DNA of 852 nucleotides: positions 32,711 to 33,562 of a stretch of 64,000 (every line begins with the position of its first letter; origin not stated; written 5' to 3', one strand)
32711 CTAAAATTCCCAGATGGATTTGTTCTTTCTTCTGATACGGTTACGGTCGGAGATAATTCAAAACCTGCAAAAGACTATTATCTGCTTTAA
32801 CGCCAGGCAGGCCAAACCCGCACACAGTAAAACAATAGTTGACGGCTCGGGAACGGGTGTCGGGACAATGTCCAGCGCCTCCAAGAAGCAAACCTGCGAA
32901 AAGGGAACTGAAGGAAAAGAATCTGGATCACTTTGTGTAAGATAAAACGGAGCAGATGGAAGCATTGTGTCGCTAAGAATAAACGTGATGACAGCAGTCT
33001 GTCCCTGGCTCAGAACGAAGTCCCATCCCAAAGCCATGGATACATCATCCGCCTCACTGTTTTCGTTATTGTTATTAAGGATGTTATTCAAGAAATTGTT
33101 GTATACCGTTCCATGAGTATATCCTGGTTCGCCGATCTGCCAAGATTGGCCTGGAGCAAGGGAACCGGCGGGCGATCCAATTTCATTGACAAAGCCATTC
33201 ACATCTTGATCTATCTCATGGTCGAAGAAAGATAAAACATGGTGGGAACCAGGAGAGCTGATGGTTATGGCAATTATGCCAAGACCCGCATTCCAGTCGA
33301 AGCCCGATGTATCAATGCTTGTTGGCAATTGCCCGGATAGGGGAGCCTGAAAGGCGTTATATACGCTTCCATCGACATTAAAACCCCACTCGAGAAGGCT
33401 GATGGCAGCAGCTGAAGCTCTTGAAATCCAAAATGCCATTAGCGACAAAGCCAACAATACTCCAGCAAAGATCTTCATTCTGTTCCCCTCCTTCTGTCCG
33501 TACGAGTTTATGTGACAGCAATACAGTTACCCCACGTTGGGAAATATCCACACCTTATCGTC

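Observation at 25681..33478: Minus-strand unit of PEP-CTERM protein, 1864-aa repeat-rich hydrolase and secreted Kelch propeller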

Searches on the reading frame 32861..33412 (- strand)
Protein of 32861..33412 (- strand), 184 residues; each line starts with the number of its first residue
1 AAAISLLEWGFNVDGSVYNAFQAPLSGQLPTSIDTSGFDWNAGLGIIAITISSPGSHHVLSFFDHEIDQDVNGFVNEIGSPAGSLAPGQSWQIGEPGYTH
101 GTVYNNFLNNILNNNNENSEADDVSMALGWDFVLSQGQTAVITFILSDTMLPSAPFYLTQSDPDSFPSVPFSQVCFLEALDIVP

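Call 14: search_protein_families(library=pfam, proteins=[window:32861-33412:-], max_evalue=10)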
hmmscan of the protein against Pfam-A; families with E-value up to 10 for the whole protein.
seq(184 aa): 0 families

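Call 46: find_homologous_proteins(query=window:32861-33412:-, max_evalue=0.001)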
Query seq(184 aa) (184 aa): 20 proteins with E <= 0.001 among 156 candidates.
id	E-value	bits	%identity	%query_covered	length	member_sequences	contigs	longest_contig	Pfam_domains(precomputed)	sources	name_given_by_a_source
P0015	1.0e-117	409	100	100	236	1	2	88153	-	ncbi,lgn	-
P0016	7.5e-46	174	48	98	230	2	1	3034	PF07589.17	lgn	-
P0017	3.1e-45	172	51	95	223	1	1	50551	PF07589.17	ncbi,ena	-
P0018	4.3e-42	162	49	90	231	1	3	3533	-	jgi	jgi:MYXO-CTERM domain-containing protein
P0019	1.4e-36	144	44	99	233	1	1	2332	PF07589.17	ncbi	-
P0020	4.8e-36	142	47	92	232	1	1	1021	-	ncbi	-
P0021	8.6e-36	141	42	93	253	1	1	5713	PF07589.17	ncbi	-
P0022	1.1e-35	141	46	99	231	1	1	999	-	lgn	-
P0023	9.9e-34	135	46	90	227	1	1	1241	-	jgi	-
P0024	2.1e-33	134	58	64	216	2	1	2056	PF07589.17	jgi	-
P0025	7.2e-33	132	45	92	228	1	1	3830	PF18205.7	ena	-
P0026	1.4e-32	131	46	94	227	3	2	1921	PF18205.7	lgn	-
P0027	8.1e-32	128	45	88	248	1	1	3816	-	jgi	jgi:hypothetical protein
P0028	8.4e-31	125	42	99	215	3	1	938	PF07589.17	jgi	-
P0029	1.6e-30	124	47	91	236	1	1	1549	PF07589.17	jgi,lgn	-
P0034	1.8e-27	114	37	85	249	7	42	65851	-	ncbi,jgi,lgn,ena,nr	ncbi:MAG TPA: PEP-CTERM sorting domain-containing protein [Desulfomonilia bacterium]|jgi:hypothetica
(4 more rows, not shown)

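Call 48: find_encoding_contigs(protein=P0017, flank=10000, max_places=2)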
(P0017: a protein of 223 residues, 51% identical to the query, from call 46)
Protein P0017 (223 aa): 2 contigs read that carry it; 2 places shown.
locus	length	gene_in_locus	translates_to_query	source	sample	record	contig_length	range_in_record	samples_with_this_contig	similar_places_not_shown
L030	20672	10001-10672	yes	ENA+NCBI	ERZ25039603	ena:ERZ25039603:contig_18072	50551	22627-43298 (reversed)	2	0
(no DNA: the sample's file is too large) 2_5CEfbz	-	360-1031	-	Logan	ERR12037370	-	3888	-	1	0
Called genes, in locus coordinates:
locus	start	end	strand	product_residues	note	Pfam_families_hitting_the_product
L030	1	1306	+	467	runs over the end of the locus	PF05987:DUF898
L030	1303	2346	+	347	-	PF23368:DUF7092, PF01435:Peptidase_M48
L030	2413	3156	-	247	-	PF00850:Hist_deacetyl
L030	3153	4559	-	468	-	PF01938:TRAM, PF21579:PabTrmU54_TRAM_dom (faint), PF05958:tRNA_U5-meth_tr (weak), PF13847:Methyltransf_31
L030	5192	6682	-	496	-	PF01979:Amidohydro_1, PF07969:Amidohydro_3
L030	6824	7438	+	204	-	PF13183:Fer4_8 (weak), PF13187:Fer4_9 (faint)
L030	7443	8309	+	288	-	PF02754:CCG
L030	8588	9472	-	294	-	PF12146:Hydrolase_4, PF00561:Abhydrolase_1 (weak), PF12697:Abhydrolase_6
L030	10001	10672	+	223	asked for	PF07589:PEP_exosort_dom (weak)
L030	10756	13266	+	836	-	PF00801:PKD (faint), PF22352:K319L-like_PKD (faint), PF18911:PKD_4 (weak)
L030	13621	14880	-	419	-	PF00994:MoCF_biosynth, PF18146:CinA_KH, PF02464:CinA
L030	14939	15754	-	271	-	-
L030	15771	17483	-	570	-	PF23914:TPR_CcmH_CycH, PF14559:TPR_19, PF13432:TPR_16, PF13432:TPR_16, PF14559:TPR_19, PF13432:TPR_16, PF23914:TPR_CcmH_CycH, PF13432:TPR_16, +38 more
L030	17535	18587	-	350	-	PF00140:Sigma70_r1_2, PF04542:Sigma70_r2, PF04545:Sigma70_r4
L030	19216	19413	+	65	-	-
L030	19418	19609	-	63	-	-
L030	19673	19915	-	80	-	-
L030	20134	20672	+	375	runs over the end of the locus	PF13421:Band_7_1, PF01145:Band_7, PF17032:Zn_ribbon_15 (faint), PF13248:Zn_ribbon_3 (faint), PF18912:DZR_2 (faint), PF12773:DZR, PF13240:Zn_Ribbon_1 (weak)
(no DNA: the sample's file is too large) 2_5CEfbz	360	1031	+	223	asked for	PF07589:PEP_exosort_dom (weak)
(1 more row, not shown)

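Call 49: find_encoding_contigs(protein=P0034, flank=10000, max_places=3)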
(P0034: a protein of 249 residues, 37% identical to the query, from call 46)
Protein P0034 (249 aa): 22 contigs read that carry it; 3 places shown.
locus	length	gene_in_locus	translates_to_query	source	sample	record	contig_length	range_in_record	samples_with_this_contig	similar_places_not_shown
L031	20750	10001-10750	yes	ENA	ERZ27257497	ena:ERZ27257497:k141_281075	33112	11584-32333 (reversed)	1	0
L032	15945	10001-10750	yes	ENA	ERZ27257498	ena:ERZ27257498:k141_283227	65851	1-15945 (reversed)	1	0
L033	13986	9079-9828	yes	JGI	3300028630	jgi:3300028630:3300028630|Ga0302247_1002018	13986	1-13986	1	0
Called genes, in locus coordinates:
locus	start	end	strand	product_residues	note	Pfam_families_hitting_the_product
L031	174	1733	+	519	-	PF12072:RNase_Y_N, PF21585:A-ATP_synth_H_N (weak), PF00013:KH_1 (weak), PF08668:HDOD (faint), PF01966:HD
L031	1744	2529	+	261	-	PF00149:Metallophos (weak), PF13277:YmdB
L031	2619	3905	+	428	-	PF00579:tRNA-synt_1b, PF22421:SYY_C-terminal (weak)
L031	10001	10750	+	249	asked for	-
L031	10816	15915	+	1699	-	PF21027:Sde0182_C (faint), PF05345:He_PIG, PF17963:Big_9 (weak), PF00801:PKD, PF18911:PKD_4, PF02239:Cytochrom_D1 (faint), PF25174:Beta-prop_THOC3, PF22904:NOMO1-like_2nd, +4 more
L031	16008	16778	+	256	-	-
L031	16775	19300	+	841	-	-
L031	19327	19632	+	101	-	-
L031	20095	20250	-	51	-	-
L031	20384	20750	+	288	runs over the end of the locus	PF01135:PCMT, PF08704:GCD14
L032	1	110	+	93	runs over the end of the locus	PF05164:ZapA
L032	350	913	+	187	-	PF01812:5-FTHF_cyc-lig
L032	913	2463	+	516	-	PF12072:RNase_Y_N, PF00013:KH_1 (weak), PF08668:HDOD (faint), PF01966:HD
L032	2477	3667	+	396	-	PF00579:tRNA-synt_1b, PF22421:SYY_C-terminal (weak), PF01479:S4 (weak)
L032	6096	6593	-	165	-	-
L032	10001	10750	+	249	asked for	-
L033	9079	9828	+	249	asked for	-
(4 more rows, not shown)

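Call 52: find_related_loci(query=A2, collection=metagenome_contigs, flank=8000)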
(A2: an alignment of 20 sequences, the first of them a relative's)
Query A2 (236 aa) in metagenome_contigs; peptide patterns used: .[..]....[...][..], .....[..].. (x = any residue, [..] = any of these).
314 stretches matched a pattern; 252 encode a relative of the query (tblastn E <= 1e-3); the best 80 are kept; 80 distinct loci.
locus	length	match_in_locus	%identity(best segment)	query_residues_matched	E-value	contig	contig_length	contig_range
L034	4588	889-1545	48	1-225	3e-58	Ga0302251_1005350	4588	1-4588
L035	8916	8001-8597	49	21-225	4e-55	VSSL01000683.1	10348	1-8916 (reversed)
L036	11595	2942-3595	43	6-226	1e-52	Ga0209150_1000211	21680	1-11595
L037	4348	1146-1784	44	7-231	1e-51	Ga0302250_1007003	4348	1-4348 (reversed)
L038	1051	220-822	44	23-222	2e-53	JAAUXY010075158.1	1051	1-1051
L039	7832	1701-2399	44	1-232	1e-49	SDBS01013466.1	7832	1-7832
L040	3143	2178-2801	46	7-222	8e-50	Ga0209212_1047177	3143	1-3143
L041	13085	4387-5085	44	1-215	4e-49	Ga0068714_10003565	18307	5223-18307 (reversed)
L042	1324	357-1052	42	1-226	2e-51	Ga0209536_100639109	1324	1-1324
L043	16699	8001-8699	44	1-215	4e-49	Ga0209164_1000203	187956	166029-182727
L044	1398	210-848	44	18-229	4e-50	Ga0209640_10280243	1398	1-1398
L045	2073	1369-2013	41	2-234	7e-49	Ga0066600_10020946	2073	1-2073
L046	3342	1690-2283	43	26-227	4e-48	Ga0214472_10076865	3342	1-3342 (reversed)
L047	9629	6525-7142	43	6-208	7e-48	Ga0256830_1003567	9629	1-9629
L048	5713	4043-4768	41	1-225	8e-48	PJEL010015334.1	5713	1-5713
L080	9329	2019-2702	39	2-230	9e-44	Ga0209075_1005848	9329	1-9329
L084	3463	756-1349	45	18-214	1e-43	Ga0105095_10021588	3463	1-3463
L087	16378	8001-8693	42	1-226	2e-43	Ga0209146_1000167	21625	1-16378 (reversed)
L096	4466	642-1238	42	13-229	1e-42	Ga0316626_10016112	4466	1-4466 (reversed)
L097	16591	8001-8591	43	23-225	2e-42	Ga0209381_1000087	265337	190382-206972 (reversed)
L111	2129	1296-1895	40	19-226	4e-41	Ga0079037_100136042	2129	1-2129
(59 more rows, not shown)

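Call 55: search_protein_families(library=pfam, proteins=[L034:1703-4207:+, L041:5558-8146:+, L097:8653-11298:+, L087:1526-7507:+, L031:10816-15915:+, L111:918-1925:+, L084:3-1418:+, L096:1661-3538:+, L080:2753-9328:+], max_evalue=0.001)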
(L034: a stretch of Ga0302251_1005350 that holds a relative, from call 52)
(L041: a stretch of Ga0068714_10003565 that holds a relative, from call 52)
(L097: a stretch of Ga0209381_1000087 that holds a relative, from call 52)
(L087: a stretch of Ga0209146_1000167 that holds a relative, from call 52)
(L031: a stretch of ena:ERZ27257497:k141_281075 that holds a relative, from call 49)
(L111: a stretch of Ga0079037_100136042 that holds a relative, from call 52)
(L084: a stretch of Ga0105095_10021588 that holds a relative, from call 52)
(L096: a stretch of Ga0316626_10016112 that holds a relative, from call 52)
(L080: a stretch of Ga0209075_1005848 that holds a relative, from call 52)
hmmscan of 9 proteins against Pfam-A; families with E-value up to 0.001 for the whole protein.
L034:1703-4207:+ (834 aa): 4 families
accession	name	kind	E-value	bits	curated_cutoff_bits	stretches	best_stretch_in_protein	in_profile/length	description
PF18911.6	PKD_4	-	4.3e-21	75.2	27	2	533-614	4-80/85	PKD domain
PF00801.26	PKD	-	3.6e-15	56.1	23.5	2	541-612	8-75/80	PKD domain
PF22352.2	K319L-like_PKD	-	9.2e-09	35.6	27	1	549-618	13-84/84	K319L-like, PKD domain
PF07495.19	Y_Y_Y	-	0.0003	21.1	26.6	0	585-618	29-62/65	Y_Y_Y domain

L041:5558-8146:+ (862 aa): 4 families
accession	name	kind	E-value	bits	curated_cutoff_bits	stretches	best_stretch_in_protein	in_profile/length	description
PF18911.6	PKD_4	-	4.1e-16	59.2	27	2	552-631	3-77/85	PKD domain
PF22352.2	K319L-like_PKD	-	4.3e-12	46.3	27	0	568-636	12-82/84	K319L-like, PKD domain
PF00801.26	PKD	-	1.2e-11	44.8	23.5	2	561-635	8-78/80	PKD domain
PF07495.19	Y_Y_Y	-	0.00016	22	26.6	0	690-733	9-49/65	Y_Y_Y domain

L097:8653-11298:+ (881 aa): 2 families
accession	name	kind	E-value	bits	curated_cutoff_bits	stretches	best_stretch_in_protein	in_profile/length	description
PF18911.6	PKD_4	-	8.4e-11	42.2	27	1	110-175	15-69/85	PKD domain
PF00801.26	PKD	-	3e-08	34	23.5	1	111-163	13-56/80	PKD domain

L087:1526-7507:+ (1993 aa): 12 families
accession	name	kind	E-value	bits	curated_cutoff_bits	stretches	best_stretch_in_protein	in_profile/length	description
PF18911.6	PKD_4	-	5.3e-139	453.1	27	12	254-335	2-85/85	PKD domain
PF00801.26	PKD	-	2.4e-73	242.6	23.5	8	265-335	13-80/80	PKD domain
PF22352.2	K319L-like_PKD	-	1.8e-38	130.8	27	2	1648-1712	18-84/84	K319L-like, PKD domain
PF08329.16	ChitinaseA_N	-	1.3e-09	38.3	21.2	0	1408-1447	70-109/133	Chitinase A, N-terminal domain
PF08428.16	Rib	-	1.7e-09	38.7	27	0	1504-1532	48-76/76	Rib domain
PF16967.11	TcfC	-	9.4e-08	32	29.4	0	1505-1529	43-67/68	E-set like domain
PF18957.6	RibLong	-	3.8e-06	28.1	27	0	1685-1713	65-93/93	Long Rib domain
PF07495.19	Y_Y_Y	-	9.9e-06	25.8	26.6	0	1108-1163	8-64/65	Y_Y_Y domain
PF02010.21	REJ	-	1e-05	24.8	25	0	1491-1532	159-200/452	REJ domain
PF18981.6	InlK_D3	-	0.00051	20.5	25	0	1409-1445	38-73/75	Internalin K domain (D3/D4)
PF15418.12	DUF4625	-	0.00083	20.1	27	0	1503-1530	103-130/131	Domain of unknown function (DUF4625)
PF06832.18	BiPBP_C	-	0.00098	19.4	26.8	0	1395-1438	45-87/90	Penicillin-Binding Protein C-terminus Family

L031:10816-15915:+ (1699 aa): 20 families
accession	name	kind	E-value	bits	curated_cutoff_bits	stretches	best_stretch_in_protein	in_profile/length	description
PF18911.6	PKD_4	-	1.3e-26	92.9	27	2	333-415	1-84/85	PKD domain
PF25174.1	Beta-prop_THOC3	-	7.4e-14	51.8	305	1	896-1038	107-251/272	THOC3 beta-propeller domain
PF00801.26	PKD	-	8e-14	51.8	23.5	1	344-413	9-78/80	PKD domain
PF23414.1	Beta-prop_EML_2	-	8.6e-12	45.4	90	0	899-981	20-104/266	Echinoderm microtubule-associated protein second beta-propeller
PF05345.18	He_PIG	-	1.5e-11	45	24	1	244-326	2-95/96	Putative Ig domain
PF21783.3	YNCE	-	5.6e-08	32.9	27.1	0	892-962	257-328/339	YNCE-like beta-propeller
PF21027.3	Sde0182_C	-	8.6e-08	33.1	27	0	351-371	1-21/83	Cellulose-binding protein Sde0182, C-terminal domain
PF17963.7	Big_9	-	4.1e-07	31.2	23.6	1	255-325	14-89/89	Bacterial Ig domain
PF02239.22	Cytochrom_D1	-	5.7e-07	28.9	25.5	0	1060-1162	9-107/368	Cytochrome D1 heme domain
PF25168.1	Beta-prop_WDR36-Utp21_2nd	-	7.2e-06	26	84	1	896-1024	176-306/335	WDR36/Utp21 second beta-propeller domain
PF10282.15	Lactonase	-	2.7e-05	24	21.7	0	958-1030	244-321/344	Lactonase, 7-bladed beta-propeller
PF24528.1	Ig_ADGRF3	-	5.3e-05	23.8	27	0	667-727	30-91/91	Adhesion G-protein coupled receptor F3-like, Ig-like domain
PF22352.2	K319L-like_PKD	-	5.9e-05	23.4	27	0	350-415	12-83/84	K319L-like, PKD domain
PF09136.16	Glucodextran_B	-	6e-05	23.3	27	1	1425-1505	1-79/83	Glucodextranase, domain B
PF00400.38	WD40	-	9.1e-05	23.3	27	0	1053-1072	21-39/39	WD domain, G-beta repeat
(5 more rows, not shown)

L111:918-1925:+ (335 aa): 1 family
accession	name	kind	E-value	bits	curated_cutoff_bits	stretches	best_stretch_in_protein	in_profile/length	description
PF07589.16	PEP-CTERM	-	3.5e-07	30.5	20.7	1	308-330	1-24/24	PEP-CTERM motif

L084:3-1418:+ (471 aa): 0 families

L096:1661-3538:+ (625 aa): 1 family
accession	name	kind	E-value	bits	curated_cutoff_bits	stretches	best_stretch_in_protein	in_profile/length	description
PF11617.13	Cu-binding_MopE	-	1.5e-11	44.7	27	1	502-530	1-29/30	Putative metal-binding motif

L080:2753-9328:+ (2192 aa): 7 families
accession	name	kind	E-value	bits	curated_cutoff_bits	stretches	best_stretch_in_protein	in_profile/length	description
PF05593.20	RHS_repeat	-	3e-137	445.4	22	19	1755-1791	1-37/38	RHS Repeat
PF05345.18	He_PIG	-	2.1e-63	211.2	24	6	562-648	2-96/96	Putative Ig domain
PF17963.7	Big_9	-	2.5e-33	115.2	23.6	6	833-918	1-88/89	Bacterial Ig domain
PF24908.1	Ig_SIBA-E_2nd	-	1e-23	84.1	27.8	1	750-828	4-87/117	Integrin beta-like protein A-E, second Ig-like domain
PF17892.7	Cadherin_5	-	4.6e-17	62.1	26.5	1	671-739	28-97/98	Cadherin-like domain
PF20148.4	DUF6531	-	2.5e-06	28.1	24.1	1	1203-1250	6-51/74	Domain of unknown function (DUF6531)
PF25106.1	VWA_4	-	8.2e-06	25.9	27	0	81-114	2-35/169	von Willebrand factor A domain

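Call 86: predict_structure(alignment_id=A2)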
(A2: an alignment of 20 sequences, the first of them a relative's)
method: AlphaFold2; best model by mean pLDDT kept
length: 236 residues; sequences in the alignment: 20
mean_pLDDT: 87.7   pTM: 0.74
mean pLDDT of the five models: 87.7, 86.2, 86.0, 84.4, 84.3
residues with pLDDT >= 90: 144; 70-90: 69; 50-70: 23; < 50: 0
segments of 3 or more residues with pLDDT < 50: none
pLDDT, mean of each block of 10 residues (from residue 1): 88 76 84 95 70 93 94 97 95 86 95 89 88 93 90 96 95 86 90 87 60 79 93 82
secondary structure, 60 per line:
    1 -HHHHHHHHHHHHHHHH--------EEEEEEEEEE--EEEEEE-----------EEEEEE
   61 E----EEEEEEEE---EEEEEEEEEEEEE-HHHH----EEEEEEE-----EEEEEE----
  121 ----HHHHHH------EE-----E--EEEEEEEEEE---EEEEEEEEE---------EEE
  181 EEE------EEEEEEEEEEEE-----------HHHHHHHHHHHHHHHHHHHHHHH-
elements in order: H2-17 E26-35 E38-43 E55-61 E66-73 E77-89 H91-94 E99-105 E111-116 H125-130 E147-156 E160-168 E178-183 E190-201 H213-235

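Call 89: fold_search(model_id=the predicted structure, library=pdb)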
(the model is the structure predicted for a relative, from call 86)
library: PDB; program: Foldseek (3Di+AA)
matches with E <= 10: 787; with E <= 0.001: 0
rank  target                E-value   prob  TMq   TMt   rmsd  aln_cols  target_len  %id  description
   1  3au0                  4.2e-02  0.21  0.22  0.18  16.3       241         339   11  Structural and biochemical characterization of ClfB:ligand interactions (released 2011-05-04)
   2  10pa                  1.0e-01  0.20  0.23  0.19  12.5       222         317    6  Crystal structure of SdrD A2-A3 domains from Staphylococcus aureus JH1 (released 2026-02-11)
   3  7w2w                  1.1e-01  0.44  0.31  0.13   8.4       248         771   11  Crystal structure of TxGH116 R786K mutant from Thermoanaerobacterium xylanolyticum with glucose (released 2022-04-06)
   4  5ost                  1.5e-01  0.44  0.34  0.14   7.9       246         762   10  Beta-glucosidase from Thermoanaerobacterium xylolyticum GH116 in complex with Gluco-1H-imidazole (released 2018-04-11)
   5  3n91                  1.5e-01  0.04  0.10  0.08  16.7       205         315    7  Crystal structure of a STRUCTURAL GENOMICS, UNKNOWN FUNCTION (BACOVA_03430) from Bacteroides ovatus at 2.40 A resolution (released 2010-07-28)
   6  3s4c                  1.9e-01  0.54  0.34  0.12   7.1       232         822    9  Lactose phosphorylase in complex with sulfate (released 2012-06-27)
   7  4bcx                  2.0e-01  0.13  0.19  0.29   8.6       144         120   10  gamma 2 adaptin EAR domain crystal structure (released 2013-07-10)
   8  3zy7_A                2.0e-01  0.11  0.18  0.28   9.3       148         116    7  Crystal structure of computationally redesigned gamma-adaptin appendage domain forming a symmetric homodimer (released 2011-12-28)
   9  1gyw_A                2.2e-01  0.11  0.18  0.27  11.0       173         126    9  Gamma-adaptin appendage domain from clathrin adaptor AP1 A753D mutant (released 2002-08-22)
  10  2f1c                  2.2e-01  0.02  0.11  0.10  15.6       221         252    8  Crystal structure of the monomeric porin OmpG (released 2006-06-27)
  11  7t5q_I                2.3e-01  0.13  0.16  0.14  15.2       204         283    6  Cryo-EM Structure of a Transition State of Arp2/3 Complex Activation (released 2023-06-14)
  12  8pn3_A                2.4e-01  0.14  0.22  0.17  13.2       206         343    7  Crystal structure of the HC7-Glu200Ala mutant complexed to a tetraglycopeptide. (released 2024-03-06)
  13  1om9_A                2.4e-01  0.04  0.11  0.15  17.0       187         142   10  Structure of the GGA1-appendage in complex with the p56 binding peptide (released 2003-07-29)
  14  7fcf_C                2.7e-01  0.03  0.12  0.15  17.8       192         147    6  Crystal structure of T6SS Hcp protein (released 2022-07-20)
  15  8xi1_A                2.9e-01  0.28  0.30  0.10   9.0       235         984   13  Cellodextrin phosphorylase from Clostridium thermocellum mutant - all cysteine residues were substituted with serines (released 2024-12-25)
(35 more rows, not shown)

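Call 94: search_protein_families(library=ncbifam, proteins=[L034:1703-4207:+, L097:8653-11298:+, L031:10001-10750:+, L030:10001-10672:+], max_evalue=1)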
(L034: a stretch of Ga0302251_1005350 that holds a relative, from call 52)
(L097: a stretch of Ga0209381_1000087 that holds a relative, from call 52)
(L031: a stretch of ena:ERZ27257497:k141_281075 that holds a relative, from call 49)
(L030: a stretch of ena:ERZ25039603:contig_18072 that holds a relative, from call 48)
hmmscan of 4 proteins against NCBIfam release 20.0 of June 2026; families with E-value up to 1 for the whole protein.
L034:1703-4207:+ (834 aa): 1 family
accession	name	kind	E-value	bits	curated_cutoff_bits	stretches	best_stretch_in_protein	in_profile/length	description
TIGR00864.1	PCC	subfamily_domain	1.4e-05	21.7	1861.4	1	56-139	1080-1154/2700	polycystin cation channel protein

L097:8653-11298:+ (881 aa): 0 families

L031:10001-10750:+ (249 aa): 11 families
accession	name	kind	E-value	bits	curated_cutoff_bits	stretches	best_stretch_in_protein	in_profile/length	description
NF033554.9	floc_PepA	equivalog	3.8e-07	30.2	80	1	137-232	171-259/261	flocculation-associated PEP-CTERM protein PepA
NF038129.1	PEP_NF038129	equivalog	0.00049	20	65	1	162-232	119-193/194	NF038129 family PEP-CTERM protein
NF038125.1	PEP_CTERM_THxN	subfamily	0.00073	19.2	85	1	185-232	202-245/246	THxN family PEP-CTERM protein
NF041927.1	Xrt_dep_XDP1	equivalog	0.001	19.1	125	1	206-232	215-241/242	exosortase-dependent surface protein XDP1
NF041538.1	PEP_EDSA_1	subfamily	0.0012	18.6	100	1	210-232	284-306/307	EDSAP-1 family PEP-CTERM protein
TIGR02595.1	PEP_CTERM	domain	0.0014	19.4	16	1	210-232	1-22/24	PEP-CTERM sorting domain-containing protein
NF038120.1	PEP_CTERM_QFxxD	subfamily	0.012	15.5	80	1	208-232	191-215/215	NF038120 family PEP-CTERM protein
NF038124.1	PEP_CTERM_TLD_A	exception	0.047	13.3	100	1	193-232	196-233/235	PEP_CTERM-anchored TLD domain-containing protein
NF038118.1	PEP_CTERM_CCXG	equivalog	0.12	12.1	90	1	197-232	163-198/199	CCXG family PEP-CTERM protein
NF033947.0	PEP-cistern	hypoth_equivalog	0.13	12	60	1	155-232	128-195/195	cistern family PEP-CTERM protein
NF010279.0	PRK13723.1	equivalog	0.13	10.8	625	1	84-121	23-59/457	conjugal transfer pilus assembly protein TraH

L030:10001-10672:+ (223 aa): 10 families
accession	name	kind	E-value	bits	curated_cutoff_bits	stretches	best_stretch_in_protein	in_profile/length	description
NF038129.1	PEP_NF038129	equivalog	0.00011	22.1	65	1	185-222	167-194/194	NF038129 family PEP-CTERM protein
NF041538.1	PEP_EDSA_1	subfamily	0.00022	21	100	1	197-222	283-307/307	EDSAP-1 family PEP-CTERM protein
TIGR02595.1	PEP_CTERM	domain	0.00031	21.4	16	1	199-223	1-23/24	PEP-CTERM sorting domain-containing protein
NF038126.1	PEP_CTERM_FxDxF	subfamily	0.00031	21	50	1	186-222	131-164/165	FxDxF family PEP-CTERM protein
NF038125.1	PEP_CTERM_THxN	subfamily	0.00039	20.1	85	1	196-223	219-246/246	THxN family PEP-CTERM protein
NF038119.1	PEP_CTERM_MHFG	equivalog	0.0017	18.7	100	1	192-223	229-260/260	MHFG family PEP-CTERM protein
NF038120.1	PEP_CTERM_QFxxD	subfamily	0.014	15.3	80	1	197-222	191-215/215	NF038120 family PEP-CTERM protein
NF041927.1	Xrt_dep_XDP1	equivalog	0.031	14.3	125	1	193-222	213-242/242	exosortase-dependent surface protein XDP1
NF033947.0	PEP-cistern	hypoth_equivalog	0.039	13.7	60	1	193-221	167-194/195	cistern family PEP-CTERM protein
NF033554.9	floc_PepA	equivalog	0.087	12.6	80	1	197-223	235-260/261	flocculation-associated PEP-CTERM protein PepA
